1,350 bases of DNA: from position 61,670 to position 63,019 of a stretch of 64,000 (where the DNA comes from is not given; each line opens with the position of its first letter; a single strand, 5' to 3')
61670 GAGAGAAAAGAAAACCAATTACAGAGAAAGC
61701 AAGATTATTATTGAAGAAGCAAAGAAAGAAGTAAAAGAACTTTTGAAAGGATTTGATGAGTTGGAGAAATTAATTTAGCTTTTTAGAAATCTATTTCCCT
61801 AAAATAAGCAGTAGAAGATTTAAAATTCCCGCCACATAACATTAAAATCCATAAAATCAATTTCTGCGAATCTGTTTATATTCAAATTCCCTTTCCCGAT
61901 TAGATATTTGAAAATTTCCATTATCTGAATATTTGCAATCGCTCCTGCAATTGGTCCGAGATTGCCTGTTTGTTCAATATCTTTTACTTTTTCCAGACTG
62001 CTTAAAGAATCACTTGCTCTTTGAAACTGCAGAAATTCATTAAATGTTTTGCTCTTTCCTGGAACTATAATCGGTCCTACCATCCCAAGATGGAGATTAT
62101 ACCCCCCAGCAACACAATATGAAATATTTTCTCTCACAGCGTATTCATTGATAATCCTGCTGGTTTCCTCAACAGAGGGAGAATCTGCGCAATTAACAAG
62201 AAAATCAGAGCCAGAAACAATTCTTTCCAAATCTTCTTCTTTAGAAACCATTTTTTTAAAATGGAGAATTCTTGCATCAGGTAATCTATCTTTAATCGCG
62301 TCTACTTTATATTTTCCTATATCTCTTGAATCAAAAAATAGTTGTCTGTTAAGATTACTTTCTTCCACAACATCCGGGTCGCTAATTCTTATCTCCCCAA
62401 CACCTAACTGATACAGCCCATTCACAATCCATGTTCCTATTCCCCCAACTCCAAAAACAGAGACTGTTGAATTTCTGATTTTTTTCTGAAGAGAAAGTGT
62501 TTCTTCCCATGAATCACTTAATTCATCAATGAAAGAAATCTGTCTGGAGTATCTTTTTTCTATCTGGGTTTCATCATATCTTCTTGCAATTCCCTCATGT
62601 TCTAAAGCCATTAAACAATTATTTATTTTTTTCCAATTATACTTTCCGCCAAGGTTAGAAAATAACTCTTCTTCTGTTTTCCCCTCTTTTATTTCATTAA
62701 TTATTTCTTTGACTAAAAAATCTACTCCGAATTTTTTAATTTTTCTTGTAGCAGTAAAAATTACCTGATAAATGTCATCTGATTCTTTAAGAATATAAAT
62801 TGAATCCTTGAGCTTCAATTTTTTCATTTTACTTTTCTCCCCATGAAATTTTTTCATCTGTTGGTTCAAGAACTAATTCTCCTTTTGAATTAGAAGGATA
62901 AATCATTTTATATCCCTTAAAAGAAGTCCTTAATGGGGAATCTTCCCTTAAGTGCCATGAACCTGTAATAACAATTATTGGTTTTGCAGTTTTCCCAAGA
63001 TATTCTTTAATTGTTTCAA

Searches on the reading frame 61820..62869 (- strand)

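Call 76: search_protein_families(library=pfam, proteins=[window:61820-62869:-], max_evalue=0.01)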
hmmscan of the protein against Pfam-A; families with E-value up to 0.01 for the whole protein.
window:61820-62869:- (349 aa): 2 families
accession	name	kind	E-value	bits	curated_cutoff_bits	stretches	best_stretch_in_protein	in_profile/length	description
PF00899.27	ThiF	-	2.6e-40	138.5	28.1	1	107-347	1-225/238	ThiF family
PF02826.25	2-Hacid_dh_C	-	0.00046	20.1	25.1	0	120-171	22-73/178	D-isomer specific 2-hydroxyacid dehydrogenase, NAD binding domain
